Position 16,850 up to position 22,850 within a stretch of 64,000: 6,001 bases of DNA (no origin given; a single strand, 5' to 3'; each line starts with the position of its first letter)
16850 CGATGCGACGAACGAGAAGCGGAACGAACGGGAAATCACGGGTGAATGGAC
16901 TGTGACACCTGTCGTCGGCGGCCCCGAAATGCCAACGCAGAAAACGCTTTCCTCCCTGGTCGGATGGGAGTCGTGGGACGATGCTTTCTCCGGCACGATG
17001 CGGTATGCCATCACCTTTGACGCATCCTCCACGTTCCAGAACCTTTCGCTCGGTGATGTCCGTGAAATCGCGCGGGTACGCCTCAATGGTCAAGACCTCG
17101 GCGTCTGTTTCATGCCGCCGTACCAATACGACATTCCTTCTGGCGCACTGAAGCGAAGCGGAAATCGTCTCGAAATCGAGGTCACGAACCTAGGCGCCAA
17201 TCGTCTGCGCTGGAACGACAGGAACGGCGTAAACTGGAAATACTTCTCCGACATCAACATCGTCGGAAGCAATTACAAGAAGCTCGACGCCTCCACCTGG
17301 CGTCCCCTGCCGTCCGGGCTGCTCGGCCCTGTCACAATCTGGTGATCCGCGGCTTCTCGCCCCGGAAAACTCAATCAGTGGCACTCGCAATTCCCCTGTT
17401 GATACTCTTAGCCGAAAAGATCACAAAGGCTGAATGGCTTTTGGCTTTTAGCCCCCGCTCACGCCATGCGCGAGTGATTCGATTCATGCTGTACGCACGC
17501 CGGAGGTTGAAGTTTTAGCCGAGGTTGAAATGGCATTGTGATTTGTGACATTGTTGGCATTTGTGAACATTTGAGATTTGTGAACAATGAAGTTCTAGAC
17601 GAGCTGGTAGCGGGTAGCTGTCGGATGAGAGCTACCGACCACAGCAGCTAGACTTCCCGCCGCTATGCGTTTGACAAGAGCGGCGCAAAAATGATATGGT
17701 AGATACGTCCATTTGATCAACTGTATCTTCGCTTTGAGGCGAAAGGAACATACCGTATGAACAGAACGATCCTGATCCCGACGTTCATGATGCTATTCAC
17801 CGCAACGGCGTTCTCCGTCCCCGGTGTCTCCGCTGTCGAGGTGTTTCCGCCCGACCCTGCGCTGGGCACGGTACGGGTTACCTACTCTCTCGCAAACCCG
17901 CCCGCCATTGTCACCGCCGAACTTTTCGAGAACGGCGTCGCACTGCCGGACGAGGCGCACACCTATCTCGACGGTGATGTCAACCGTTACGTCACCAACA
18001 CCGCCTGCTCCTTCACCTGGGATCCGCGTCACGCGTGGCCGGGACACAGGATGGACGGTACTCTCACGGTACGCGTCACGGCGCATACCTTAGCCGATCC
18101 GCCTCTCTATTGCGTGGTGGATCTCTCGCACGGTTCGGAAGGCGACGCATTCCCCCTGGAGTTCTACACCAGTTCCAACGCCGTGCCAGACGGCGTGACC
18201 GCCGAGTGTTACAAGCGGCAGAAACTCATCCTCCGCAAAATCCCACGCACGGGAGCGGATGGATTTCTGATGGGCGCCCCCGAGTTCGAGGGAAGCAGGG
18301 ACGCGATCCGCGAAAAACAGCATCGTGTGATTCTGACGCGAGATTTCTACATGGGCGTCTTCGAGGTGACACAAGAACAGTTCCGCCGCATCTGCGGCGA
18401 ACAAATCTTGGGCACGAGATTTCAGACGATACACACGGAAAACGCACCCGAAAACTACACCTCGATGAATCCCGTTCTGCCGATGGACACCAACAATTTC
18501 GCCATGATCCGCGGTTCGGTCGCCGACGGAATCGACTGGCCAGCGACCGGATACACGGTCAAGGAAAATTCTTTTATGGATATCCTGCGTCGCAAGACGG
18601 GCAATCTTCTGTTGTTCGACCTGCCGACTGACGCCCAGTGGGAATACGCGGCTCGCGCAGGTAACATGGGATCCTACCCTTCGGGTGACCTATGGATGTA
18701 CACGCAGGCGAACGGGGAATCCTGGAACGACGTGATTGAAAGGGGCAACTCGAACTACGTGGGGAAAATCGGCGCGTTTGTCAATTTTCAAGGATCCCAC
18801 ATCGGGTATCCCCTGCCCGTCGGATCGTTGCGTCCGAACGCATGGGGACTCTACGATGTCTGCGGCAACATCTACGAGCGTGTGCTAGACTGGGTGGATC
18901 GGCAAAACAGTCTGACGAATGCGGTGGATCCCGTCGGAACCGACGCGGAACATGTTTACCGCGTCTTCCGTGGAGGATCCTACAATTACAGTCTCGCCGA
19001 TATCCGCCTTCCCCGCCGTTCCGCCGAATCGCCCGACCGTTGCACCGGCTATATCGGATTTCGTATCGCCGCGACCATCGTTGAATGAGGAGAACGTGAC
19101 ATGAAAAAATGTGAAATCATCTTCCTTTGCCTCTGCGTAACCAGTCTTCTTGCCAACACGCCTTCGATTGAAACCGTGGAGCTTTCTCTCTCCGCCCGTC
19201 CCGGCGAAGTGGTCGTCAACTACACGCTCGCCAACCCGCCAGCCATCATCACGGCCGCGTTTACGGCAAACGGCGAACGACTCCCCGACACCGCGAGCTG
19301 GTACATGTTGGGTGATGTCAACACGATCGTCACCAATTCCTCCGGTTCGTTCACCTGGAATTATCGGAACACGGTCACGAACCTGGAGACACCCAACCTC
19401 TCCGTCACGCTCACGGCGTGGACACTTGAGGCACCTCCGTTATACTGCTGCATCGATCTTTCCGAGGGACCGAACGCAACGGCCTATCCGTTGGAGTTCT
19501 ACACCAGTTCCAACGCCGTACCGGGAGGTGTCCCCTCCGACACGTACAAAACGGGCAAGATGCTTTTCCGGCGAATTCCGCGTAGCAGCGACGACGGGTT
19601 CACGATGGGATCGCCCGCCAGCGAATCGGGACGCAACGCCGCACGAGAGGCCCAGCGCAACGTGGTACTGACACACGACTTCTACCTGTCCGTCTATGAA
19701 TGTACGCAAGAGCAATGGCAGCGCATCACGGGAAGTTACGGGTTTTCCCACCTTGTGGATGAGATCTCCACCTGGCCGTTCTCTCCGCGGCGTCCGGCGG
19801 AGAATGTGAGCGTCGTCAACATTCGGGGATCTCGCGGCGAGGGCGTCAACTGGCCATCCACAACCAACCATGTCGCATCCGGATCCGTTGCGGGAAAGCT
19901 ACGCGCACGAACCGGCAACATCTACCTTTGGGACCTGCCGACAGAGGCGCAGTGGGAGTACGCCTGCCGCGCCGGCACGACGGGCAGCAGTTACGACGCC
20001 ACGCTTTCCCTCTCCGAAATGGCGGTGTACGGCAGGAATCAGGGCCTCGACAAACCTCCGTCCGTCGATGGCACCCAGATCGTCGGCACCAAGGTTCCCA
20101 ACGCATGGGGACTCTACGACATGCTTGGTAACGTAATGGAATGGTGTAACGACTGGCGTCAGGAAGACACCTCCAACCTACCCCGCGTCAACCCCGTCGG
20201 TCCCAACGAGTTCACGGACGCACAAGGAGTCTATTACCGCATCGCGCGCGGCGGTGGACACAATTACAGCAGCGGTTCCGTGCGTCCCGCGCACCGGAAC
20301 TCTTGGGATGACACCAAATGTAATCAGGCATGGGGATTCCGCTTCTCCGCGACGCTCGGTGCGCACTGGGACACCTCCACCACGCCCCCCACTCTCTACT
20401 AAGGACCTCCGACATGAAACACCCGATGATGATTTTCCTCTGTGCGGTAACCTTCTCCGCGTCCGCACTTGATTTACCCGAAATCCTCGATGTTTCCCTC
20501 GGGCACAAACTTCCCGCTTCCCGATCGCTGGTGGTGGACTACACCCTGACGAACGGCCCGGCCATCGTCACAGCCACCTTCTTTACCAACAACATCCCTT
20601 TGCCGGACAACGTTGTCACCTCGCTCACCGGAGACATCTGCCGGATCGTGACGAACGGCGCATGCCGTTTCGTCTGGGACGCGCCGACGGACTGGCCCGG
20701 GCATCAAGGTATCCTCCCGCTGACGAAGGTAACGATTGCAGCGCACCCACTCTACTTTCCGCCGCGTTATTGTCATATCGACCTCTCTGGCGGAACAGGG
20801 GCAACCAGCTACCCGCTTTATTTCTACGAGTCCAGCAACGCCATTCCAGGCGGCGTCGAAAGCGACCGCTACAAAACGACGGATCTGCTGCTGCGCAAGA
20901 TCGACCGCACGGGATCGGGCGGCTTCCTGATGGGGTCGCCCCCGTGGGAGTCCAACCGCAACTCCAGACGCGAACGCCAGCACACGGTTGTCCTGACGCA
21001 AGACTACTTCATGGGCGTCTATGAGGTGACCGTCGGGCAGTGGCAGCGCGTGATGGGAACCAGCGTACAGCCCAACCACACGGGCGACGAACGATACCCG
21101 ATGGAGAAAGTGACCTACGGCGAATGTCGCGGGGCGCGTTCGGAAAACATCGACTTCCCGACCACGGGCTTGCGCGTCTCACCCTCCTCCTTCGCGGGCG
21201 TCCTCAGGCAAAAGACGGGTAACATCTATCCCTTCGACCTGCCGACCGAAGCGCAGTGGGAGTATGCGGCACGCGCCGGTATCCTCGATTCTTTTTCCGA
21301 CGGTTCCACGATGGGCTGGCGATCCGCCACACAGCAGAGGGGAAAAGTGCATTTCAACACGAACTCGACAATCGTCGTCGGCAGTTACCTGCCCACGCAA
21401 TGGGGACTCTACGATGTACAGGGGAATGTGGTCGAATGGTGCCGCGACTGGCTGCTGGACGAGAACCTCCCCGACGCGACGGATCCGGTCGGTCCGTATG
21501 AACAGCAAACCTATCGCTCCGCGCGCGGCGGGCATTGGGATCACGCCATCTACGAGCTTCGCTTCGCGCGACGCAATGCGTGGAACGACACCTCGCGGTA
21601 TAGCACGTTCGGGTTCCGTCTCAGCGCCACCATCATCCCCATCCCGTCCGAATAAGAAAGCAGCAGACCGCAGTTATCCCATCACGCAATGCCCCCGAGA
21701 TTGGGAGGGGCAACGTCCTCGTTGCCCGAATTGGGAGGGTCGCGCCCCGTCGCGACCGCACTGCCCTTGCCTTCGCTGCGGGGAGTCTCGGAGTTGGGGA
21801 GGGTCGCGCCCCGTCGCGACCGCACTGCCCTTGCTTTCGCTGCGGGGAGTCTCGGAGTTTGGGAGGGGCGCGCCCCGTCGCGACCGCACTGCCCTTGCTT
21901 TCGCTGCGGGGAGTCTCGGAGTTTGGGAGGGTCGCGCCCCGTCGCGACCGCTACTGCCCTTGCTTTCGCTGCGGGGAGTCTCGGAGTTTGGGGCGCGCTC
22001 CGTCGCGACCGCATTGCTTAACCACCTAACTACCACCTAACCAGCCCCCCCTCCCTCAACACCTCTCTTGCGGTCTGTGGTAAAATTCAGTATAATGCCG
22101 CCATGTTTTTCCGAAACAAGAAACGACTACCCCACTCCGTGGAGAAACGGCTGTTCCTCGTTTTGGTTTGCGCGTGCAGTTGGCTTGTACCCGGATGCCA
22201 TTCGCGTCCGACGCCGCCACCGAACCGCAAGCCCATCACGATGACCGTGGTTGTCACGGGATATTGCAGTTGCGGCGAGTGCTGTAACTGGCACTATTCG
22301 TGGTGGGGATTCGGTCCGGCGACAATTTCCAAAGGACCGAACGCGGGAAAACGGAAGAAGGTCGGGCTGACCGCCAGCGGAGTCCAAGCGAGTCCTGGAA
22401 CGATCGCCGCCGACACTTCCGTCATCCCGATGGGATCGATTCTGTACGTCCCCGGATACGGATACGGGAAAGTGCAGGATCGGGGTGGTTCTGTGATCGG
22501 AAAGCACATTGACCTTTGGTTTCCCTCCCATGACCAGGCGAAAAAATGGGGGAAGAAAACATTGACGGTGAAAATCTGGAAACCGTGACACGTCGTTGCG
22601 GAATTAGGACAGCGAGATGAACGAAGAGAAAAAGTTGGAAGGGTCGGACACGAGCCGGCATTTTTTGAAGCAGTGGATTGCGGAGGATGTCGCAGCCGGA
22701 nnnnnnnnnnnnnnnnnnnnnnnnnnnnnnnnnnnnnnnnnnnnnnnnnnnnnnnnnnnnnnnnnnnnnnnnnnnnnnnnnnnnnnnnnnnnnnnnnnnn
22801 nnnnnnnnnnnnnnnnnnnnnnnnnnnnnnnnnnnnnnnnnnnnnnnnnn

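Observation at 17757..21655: Three head-to-tail paralogous secreted FGE-fold proteins that lack the catalytic cysteine pair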

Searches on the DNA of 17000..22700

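Call 69: search_rna_families(source=window, start=17000, end=22700, threshold=evalue, max_evalue=0.1)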
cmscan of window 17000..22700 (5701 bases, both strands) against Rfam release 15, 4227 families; matches with E-value up to 0.1: 0.
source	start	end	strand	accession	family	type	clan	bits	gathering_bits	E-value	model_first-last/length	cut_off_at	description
